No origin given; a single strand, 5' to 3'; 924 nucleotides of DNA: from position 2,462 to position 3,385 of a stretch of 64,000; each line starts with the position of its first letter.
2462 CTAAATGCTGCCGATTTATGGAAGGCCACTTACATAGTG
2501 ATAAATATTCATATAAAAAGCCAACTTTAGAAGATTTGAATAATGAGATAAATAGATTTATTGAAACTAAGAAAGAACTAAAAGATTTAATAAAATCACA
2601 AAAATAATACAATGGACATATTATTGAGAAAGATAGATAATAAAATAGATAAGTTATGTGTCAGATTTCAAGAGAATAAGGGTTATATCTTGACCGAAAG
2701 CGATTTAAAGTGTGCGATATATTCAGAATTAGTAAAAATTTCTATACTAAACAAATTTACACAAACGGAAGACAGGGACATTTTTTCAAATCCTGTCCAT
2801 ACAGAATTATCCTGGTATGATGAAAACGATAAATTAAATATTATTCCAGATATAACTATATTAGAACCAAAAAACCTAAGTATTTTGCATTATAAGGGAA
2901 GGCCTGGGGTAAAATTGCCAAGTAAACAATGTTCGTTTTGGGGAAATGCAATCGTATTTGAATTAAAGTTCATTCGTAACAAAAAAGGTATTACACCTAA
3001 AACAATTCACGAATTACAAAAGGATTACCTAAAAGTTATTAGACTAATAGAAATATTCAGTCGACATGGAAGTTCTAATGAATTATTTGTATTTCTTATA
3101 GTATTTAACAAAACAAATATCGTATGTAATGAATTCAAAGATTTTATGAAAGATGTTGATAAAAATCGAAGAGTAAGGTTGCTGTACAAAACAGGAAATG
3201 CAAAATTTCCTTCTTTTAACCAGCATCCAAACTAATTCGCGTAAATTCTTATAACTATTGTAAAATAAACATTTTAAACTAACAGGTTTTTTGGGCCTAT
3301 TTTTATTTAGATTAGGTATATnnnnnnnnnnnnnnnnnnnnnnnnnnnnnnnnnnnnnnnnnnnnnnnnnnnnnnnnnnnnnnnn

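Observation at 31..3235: Two-gene module: RloC-like zinc-hook ABC ATPase plus small PD-(D/E)xK-like protein, a candidate phage-defence or translational-suicide system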

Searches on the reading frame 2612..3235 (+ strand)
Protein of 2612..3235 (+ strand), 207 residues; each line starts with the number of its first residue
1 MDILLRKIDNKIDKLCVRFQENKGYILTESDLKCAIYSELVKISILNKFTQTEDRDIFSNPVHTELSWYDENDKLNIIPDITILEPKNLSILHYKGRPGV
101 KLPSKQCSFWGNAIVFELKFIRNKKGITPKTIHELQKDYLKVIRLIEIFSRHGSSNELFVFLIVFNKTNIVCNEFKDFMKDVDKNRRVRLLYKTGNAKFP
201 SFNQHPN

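Call 3: search_protein_families(library=pfam, proteins=[window:2612-3235:+], max_evalue=1)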
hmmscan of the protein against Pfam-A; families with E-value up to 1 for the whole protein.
window:2612-3235:+ (207 aa): 4 families
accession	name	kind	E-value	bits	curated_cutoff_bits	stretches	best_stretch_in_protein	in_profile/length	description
PF11019.14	DUF2608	-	0.013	15.4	22.6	1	106-195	65-154/244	Protein of unknown function (DUF2608)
PF20355.3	DUF6650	-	0.016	15.6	27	0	37-88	19-70/150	Family of unknown function (DUF6650)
PF24629.1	STATB_N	-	0.062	13.9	27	1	4-56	37-87/139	Signal transducer and activator of transcription b N-terminal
PF17562.7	Styelin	-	0.24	12.2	27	1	173-190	38-55/59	Styelin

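Call 4: search_protein_families(library=padloc, proteins=[window:2612-3235:+], max_evalue=1)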
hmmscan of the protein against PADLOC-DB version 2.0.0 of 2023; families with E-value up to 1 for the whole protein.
window:2612-3235:+ (207 aa): 0 families

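Call 5: search_protein_families(library=ncbifam, proteins=[window:2612-3235:+], max_evalue=1)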
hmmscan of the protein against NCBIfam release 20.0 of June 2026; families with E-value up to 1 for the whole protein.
window:2612-3235:+ (207 aa): 0 families

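Call 7: find_homologous_proteins(query=window:2612-3235:+, max_evalue=0.01)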
Query window:2612-3235:+ (207 aa): 69 proteins with E <= 0.01 among 157 candidates.
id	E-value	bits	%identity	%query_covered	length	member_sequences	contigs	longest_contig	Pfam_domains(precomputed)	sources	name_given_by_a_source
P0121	2.2e-134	464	100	100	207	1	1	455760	-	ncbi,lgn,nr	ncbi:MAG: hypothetical protein U5L76_01990 [Patescibacteria group bacterium]|nr:hypothetical protein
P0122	1.8e-63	232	55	94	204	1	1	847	-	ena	-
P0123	1.2e-55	207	49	96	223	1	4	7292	-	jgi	-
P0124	7.4e-53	198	49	95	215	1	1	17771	-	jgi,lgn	jgi:hypothetical protein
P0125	8.2e-53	197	51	95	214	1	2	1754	-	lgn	-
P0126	1.0e-52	197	52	91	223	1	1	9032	-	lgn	-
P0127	2.0e-52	196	47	95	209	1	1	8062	-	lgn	-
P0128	4.7e-52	195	50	93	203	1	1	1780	-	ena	-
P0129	1.1e-51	194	50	93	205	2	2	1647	-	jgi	-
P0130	4.4e-51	192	49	93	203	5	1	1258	-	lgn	-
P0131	1.3e-50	190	47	96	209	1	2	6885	-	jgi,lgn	-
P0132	1.4e-50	190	49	93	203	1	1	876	-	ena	-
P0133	1.8e-50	190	49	93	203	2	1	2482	-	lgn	-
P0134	9.7e-50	187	47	92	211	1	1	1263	-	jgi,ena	-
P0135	1.6e-49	187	48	88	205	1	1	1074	-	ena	-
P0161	5.7e-42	162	45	93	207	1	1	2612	-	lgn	-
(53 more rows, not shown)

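Call 9: search_solved_structures(query=window:2612-3235:+, max_evalue=10)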
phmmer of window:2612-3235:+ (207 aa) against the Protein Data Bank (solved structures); distinct sequences matched with E-value up to 10: 1.
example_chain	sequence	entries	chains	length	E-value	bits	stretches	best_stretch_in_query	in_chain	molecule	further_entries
3mlf_A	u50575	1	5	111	0.014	18.6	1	93-194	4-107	transcriptional regulator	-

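Call 14: find_related_loci(query=A1, collection=genome_contigs, flank=8000)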
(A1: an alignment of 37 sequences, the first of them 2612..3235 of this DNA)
Query A1 (207 aa) in genome_contigs; peptide patterns used: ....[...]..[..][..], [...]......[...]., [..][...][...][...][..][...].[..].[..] (x = any residue, [..] = any of these).
309 stretches matched a pattern; 35 encode a relative of the query (tblastn E <= 1e-3); 34 distinct loci.
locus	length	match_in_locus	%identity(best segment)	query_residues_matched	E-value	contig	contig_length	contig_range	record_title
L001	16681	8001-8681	37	8-205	2e-45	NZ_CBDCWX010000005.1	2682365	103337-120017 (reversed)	MAG: Candidatus Leptofilum sp. isolate 7b64b919-6ea5-499b-8485-25358eaaa058 contig_5, whole genome shotgun sequence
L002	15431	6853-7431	40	4-196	1e-43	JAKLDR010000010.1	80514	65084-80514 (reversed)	MAG: Planctomycetota bacterium isolate RA.bin114 RA.bin114_10, whole genome shotgun sequence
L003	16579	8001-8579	39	4-196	7e-43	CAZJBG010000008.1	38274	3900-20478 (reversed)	MAG TPA_asm: uncultured bacterium isolate binchicken_co85_10 genome assembly, contig: NODE_636_length_38274_cov_14.11360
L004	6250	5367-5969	44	2-199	5e-42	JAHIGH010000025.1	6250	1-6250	MAG: Patescibacteria group bacterium isolate KR11_N2.mb.17 KR11_N2.mb.17_k141_17073, whole genome shotgun sequence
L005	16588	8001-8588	39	4-199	9e-42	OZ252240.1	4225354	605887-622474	MAG: Capsulimonadaceae bacterium isolate a2a86edc-45d1-4d9d-aabf-dbb7e56cb6e1 genome assembly, chromosome: 1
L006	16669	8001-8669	36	3-196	1e-40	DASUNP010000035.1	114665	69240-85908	MAG TPA_asm: Blastocatellia bacterium isolate SMAG_U1603 k141_771744, whole genome shotgun sequence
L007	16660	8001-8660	36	3-196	2e-39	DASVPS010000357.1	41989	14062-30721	MAG TPA_asm: Pyrinomonadaceae bacterium isolate SMAG_U3185 k141_46550, whole genome shotgun sequence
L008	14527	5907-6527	36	2-194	4e-39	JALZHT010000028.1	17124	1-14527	MAG: Acidobacteriota bacterium isolate SON bin9 SC8834_NODE_134_length_17124_cov_2.528034, whole genome shotgun sequence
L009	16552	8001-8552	39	4-196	8e-37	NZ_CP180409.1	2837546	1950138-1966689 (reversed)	Sulfurimonas sp. CS5 chromosome, complete genome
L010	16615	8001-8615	36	2-199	4e-33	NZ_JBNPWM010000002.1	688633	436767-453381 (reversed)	Mucilaginibacter sp. UYCu711 Ga0504871_02, whole genome shotgun sequence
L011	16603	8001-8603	36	4-200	5e-33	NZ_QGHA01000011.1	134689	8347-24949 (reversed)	Mucilaginibacter oryzae strain DSM 19975 LX99DRAFT_scaffold00011.11, whole genome shotgun sequence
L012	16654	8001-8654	32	3-204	9e-33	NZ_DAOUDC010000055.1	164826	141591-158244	MAG: Chloroflexus sp. isolate H89_891 165533, whole genome shotgun sequence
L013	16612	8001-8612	35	2-199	8e-33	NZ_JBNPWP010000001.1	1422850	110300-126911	Mucilaginibacter lappiensis strain ANJLi2 Ga0498884_01, whole genome shotgun sequence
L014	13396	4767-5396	35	13-205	2e-32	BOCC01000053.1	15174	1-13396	Synergistales bacterium PG1894_187 DNA, sequence053, whole genome shotgun sequence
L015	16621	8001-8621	39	2-194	6e-40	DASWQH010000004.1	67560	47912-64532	MAG TPA_asm: Pyrinomonadaceae bacterium isolate SMAG_U3489 k141_175553, whole genome shotgun sequence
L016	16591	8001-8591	37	4-199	8e-32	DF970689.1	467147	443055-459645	Bacteroidales bacterium 6E DNA, scaffold: BA6E_scaffold_124, whole genome shotgun sequence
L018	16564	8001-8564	37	15-199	8e-31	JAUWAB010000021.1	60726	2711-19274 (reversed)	MAG: Prolixibacteraceae bacterium isolate CSMAG_1283 CSMAG_1283_k141_89135_length_60726_cov_28.9797, whole genome shotgu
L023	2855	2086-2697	35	2-199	1e-28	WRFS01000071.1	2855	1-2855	MAG: Oscillospiraceae bacterium isolate Lab288P4bin87 Ga0123354_10148487, whole genome shotgun sequence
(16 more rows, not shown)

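Call 19: find_related_loci(query=A1, collection=viral_contigs, flank=5000)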
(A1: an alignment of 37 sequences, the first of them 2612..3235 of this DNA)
Query A1 (207 aa) in viral_contigs; peptide patterns used: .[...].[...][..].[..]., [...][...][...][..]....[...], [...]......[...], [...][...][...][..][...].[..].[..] (x = any residue, [..] = any of these).
433 stretches matched a pattern, but none encodes a relative of the query by tblastn (E <= 1e-3).

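Call 25: search_protein_families(library=pfam, alignment_id=A3, max_evalue=0.00001)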
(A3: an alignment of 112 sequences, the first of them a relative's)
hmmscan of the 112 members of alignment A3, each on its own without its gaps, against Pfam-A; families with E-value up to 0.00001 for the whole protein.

A. member 1, L001:6650-7192:+ (181 aa): 1 family
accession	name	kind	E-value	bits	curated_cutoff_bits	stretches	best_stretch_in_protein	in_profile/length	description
PF01451.26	LMWPc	-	4.5e-31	108.4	23.2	1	23-159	1-140/144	Low molecular weight phosphotyrosine protein phosphatase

B. families by the number of members that match (of 112 scanned): 105 families (the first 25 are shown)
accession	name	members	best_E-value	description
PF08238.18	Sel1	3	5.3e-41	Sel1 repeat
PF07719.23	TPR_2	2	2.2e-62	Tetratricopeptide repeat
PF07228.17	SpoIIE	2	3.1e-51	Stage II sporulation protein E (SpoIIE)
PF00012.26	HSP70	2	2.9e-38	Hsp70 protein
PF00226.36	DnaJ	2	6.4e-26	DnaJ domain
PF13289.12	SIR2_2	2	5.5e-20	SIR2-like domain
PF13715.12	CarbopepD_reg_2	2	1.8e-15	CarboxypepD_reg-like domain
PF06723.19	MreB_Mbl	2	2.1e-11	MreB/Mbl protein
PF01850.27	PIN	2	8e-10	PIN domain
PF00330.25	Aconitase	1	4.6e-158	Aconitase family (aconitate hydratase)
PF02447.22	GntP_permease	1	3.7e-153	GntP family permease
PF03841.19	SelA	1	1.7e-135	L-seryl-tRNA selenium transferase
PF00515.34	TPR_1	1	8.3e-84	Tetratricopeptide repeat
PF02384.22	N6_Mtase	1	3e-83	N-6 DNA Methylase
PF18766.7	SWI2_SNF2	1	2.1e-72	SWI2/SNF2 ATPase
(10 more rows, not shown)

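Call 36: search_solved_structures(query=A1, max_evalue=10)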
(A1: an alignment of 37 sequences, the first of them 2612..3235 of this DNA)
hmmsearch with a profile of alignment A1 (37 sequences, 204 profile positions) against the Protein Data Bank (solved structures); distinct sequences matched with E-value up to 10: 3.
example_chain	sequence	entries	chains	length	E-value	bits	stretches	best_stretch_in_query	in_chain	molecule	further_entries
8vo2_A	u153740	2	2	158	0.69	12.8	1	119-179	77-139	Pathogenesis related 10-10 C59S mutant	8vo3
7uql_A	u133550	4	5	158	0.78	12.6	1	119-179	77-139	Pathogenesis Related 10-10 protein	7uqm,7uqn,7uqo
8vo1_A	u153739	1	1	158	0.82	12.5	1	119-179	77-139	Pathogenesis related 10-10 C155S mutant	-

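Call 39: predict_structure(alignment_id=A1)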
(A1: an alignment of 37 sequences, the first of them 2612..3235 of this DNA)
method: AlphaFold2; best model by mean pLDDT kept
length: 207 residues; sequences in the alignment: 37
mean_pLDDT: 89.6   pTM: 0.87
mean pLDDT of the five models: 89.6, 89.0, 88.8, 88.5, 87.4
residues with pLDDT >= 90: 148; 70-90: 36; 50-70: 21; < 50: 2
segments of 3 or more residues with pLDDT < 50: none
pLDDT, mean of each block of 10 residues (from residue 1): 95 98 96 98 96 94 88 79 94 65 72 96 96 95 88 81 98 97 95 94 57
secondary structure, 60 per line:
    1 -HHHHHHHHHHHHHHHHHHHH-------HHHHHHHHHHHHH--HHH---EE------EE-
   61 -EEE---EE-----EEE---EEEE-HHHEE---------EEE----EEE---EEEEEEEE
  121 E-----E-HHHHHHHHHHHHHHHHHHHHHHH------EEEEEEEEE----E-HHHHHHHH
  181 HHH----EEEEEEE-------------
elements in order: H2-21 H29-41 E62-64 E75-77 E81-84 E100-102 E107-109 E113-121 H129-151 E158-166 H173-183 E188-194

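Call 57: search_dna_similar(query=window:2612-3232:+, collection=plasmids, mode=protein, max_rows=20, max_evalue=0.001)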
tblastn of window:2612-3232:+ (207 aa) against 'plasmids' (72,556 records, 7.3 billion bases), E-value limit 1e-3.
No match.

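Call 59: find_encoding_contigs(protein=P0124, flank=6000, max_places=2)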
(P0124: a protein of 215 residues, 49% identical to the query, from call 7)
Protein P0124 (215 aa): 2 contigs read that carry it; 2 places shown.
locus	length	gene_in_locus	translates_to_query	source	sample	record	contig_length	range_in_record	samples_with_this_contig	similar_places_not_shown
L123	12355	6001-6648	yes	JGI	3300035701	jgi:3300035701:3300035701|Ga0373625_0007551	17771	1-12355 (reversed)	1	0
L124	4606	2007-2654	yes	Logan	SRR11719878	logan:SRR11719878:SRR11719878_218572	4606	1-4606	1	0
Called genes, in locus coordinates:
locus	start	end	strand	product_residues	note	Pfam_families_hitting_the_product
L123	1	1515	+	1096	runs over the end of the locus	PF01170:UPF0020 (faint), PF02384:N6_Mtase, PF20473:MmeI_Mtase (weak), PF07669:Eco57I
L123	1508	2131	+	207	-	-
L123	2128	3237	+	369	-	-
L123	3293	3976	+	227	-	-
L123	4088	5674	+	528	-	PF00078:RVT_1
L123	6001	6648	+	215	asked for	-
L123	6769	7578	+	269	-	-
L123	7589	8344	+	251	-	-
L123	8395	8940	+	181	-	-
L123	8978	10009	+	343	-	PF28530:DUF8426, PF04313:HSDR_N (weak), PF13588:HSDR_N_2 (weak)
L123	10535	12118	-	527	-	PF00239:Resolvase, PF07508:Recombinase, PF13408:Zn_ribbon_recom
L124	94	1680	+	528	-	PF00078:RVT_1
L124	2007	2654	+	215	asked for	-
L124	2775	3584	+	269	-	-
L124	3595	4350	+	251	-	-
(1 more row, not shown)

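Call 60: find_encoding_contigs(protein=P0126, flank=6000, max_places=2)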
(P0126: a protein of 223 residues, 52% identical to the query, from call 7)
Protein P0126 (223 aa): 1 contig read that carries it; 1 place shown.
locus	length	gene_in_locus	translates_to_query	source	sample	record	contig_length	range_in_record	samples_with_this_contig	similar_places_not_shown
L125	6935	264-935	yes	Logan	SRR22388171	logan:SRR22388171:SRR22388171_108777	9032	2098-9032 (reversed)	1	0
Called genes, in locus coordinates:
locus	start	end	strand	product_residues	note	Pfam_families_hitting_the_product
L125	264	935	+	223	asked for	-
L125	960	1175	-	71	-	PF13560:HTH_31, PF12844:HTH_19, PF13443:HTH_26, PF01381:HTH_3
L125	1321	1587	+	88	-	-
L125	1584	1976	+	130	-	-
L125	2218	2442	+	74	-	-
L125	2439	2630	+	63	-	-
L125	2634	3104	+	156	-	-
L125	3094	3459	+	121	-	-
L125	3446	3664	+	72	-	-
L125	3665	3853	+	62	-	PF13248:Zn_ribbon_3 (faint)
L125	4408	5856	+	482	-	PF00772:DnaB, PF13481:AAA_25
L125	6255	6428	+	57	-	-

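Call 61: find_encoding_contigs(protein=P0123, flank=6000, max_places=2)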
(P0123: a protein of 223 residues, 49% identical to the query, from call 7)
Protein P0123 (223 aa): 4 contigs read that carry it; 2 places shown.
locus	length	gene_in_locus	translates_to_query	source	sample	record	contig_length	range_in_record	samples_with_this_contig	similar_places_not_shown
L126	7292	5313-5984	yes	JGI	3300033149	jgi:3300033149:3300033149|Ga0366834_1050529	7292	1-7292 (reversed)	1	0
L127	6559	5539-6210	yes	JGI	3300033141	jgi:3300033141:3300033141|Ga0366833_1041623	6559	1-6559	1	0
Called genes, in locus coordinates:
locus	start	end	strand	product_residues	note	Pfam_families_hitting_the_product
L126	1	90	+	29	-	?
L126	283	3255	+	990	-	PF24681:Kelch_KLHDC2_KLHL20_DRC7, PF24981:Beta-prop_ATRN-LZTR1, PF13415:Beta-prop_FBX42, PF24681:Kelch_KLHDC2_KLHL20_DRC7, PF13415:Beta-prop_FBX42, PF25210:Kelch_FKB95, PF24981:Beta-prop_ATRN-LZTR1, PF24681:Kelch_KLHDC2_KLHL20_DRC7, +8 more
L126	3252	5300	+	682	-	PF03783:CsgG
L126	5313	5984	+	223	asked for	-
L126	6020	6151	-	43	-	-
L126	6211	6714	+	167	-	PF00571:CBS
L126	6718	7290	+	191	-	?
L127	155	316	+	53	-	PF03966:Trm112p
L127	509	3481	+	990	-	PF24681:Kelch_KLHDC2_KLHL20_DRC7, PF24981:Beta-prop_ATRN-LZTR1, PF13415:Beta-prop_FBX42, PF24681:Kelch_KLHDC2_KLHL20_DRC7, PF13415:Beta-prop_FBX42, PF25210:Kelch_FKB95, PF24981:Beta-prop_ATRN-LZTR1, PF24681:Kelch_KLHDC2_KLHL20_DRC7, +8 more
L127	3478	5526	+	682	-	PF03783:CsgG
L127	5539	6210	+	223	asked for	-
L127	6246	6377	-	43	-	-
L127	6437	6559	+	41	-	?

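Call 102: search_protein_families(library=pfam, proteins=[L001:7182-7940:+, L004:4503-5351:+, L004:992-4507:+, L005:6875-7918:+, L009:4391-7963:+, L011:7399-7977:+, L012:7268-7975:+, L016:6693-7967:+, L018:6749-7921:+, L023:256-2046:+], max_evalue=0.0001)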
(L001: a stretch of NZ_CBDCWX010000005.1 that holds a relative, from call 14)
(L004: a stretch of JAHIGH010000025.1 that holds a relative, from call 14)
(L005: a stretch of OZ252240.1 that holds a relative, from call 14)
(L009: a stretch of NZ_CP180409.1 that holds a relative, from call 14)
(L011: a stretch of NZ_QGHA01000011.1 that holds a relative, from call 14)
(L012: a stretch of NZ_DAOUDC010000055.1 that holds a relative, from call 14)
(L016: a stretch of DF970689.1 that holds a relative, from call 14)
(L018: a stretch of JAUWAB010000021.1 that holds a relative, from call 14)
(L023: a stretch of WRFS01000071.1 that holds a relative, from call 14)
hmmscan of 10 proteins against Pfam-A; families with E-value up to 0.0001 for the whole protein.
L001:7182-7940:+ (253 aa): 1 family
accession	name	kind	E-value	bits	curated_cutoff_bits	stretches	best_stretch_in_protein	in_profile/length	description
PF01784.24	DUF34_NIF3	-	2.6e-65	221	23.4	1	3-248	1-251/256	Duf34/NIF3 (NGG1p interacting factor 3)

L004:4503-5351:+ (283 aa): 0 families

L004:992-4507:+ (1172 aa): 0 families

L005:6875-7918:+ (348 aa): 0 families

L009:4391-7963:+ (1191 aa): 2 families
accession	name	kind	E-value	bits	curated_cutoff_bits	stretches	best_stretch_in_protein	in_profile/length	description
PF13558.12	SbcC_Walker_B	-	6.9e-11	42.7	27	1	1091-1150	24-88/90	SbcC/RAD50-like, Walker B motif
PF13555.12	AAA_29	-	8.4e-06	25.9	27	1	31-57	24-50/61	P-loop containing region of AAA domain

L011:7399-7977:+ (193 aa): 0 families

L012:7268-7975:+ (236 aa): 0 families

L016:6693-7967:+ (425 aa): 0 families

L018:6749-7921:+ (391 aa): 0 families

L023:256-2046:+ (597 aa): 0 families

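Call 103: search_protein_families(library=padloc, proteins=[L004:992-4507:+, L004:4503-5351:+, L005:6875-7918:+, L005:3763-6702:+, L009:4391-7963:+, L009:3207-4391:+, L009:8571-10880:+, L016:6693-7967:+, L018:6749-7921:+, L023:256-2046:+], max_evalue=0.001)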
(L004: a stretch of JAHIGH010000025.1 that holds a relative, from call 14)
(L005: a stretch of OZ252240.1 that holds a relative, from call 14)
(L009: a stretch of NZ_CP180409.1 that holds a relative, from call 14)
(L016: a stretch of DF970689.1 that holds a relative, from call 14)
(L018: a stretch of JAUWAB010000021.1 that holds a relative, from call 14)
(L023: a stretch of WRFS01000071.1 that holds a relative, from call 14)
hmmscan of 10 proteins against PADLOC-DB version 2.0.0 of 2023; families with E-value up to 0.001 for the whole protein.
L004:992-4507:+ (1172 aa): 0 families

L004:4503-5351:+ (283 aa): 0 families

L005:6875-7918:+ (348 aa): 1 family
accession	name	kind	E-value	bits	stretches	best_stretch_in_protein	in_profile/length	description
PDLC04114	JukB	-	3.9e-07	27.8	1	66-129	103-165/323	-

L005:3763-6702:+ (980 aa): 0 families

L009:4391-7963:+ (1191 aa): 5 families
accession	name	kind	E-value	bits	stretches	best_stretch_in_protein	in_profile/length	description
PDLC03859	LmuB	-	2e-12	45.1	1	4-478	3-479/611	-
PDLC04135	mad3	-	1.5e-11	42.5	1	6-265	2-223/374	mads_3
PDLC02668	DndD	-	0.00028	18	1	2-62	2-63/659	DndD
PDLC02980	AriA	-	0.00036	18.6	1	33-100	3-80/304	-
PDLC02756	PbeC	-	0.00083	16.5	1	1-58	1-60/643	PbeC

L009:3207-4391:+ (395 aa): 1 family
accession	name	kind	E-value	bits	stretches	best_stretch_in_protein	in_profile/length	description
PDLC04908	PDC-S10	-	2.3e-06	25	1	35-104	25-90/223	-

L009:8571-10880:+ (770 aa): 6 families
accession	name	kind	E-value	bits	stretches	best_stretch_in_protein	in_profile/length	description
PDLC02208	Ppl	-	1.4e-16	57.8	1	628-759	763-890/894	-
PDLC04135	mad3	-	4.3e-08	31.1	1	274-704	15-325/374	mads_3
PDLC04678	PDC-M49A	-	9.7e-08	28.7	1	600-720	506-628/681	-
PDLC04680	PDC-M49A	-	2.1e-07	28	1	184-714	140-611/674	-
PDLC00071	GajA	-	3.4e-05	20.8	1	273-353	15-91/588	AAA ATPase domain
PDLC03863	LmuB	-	0.00032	17.5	1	263-300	5-43/610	-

L016:6693-7967:+ (425 aa): 0 families

L018:6749-7921:+ (391 aa): 0 families

L023:256-2046:+ (597 aa): 0 families
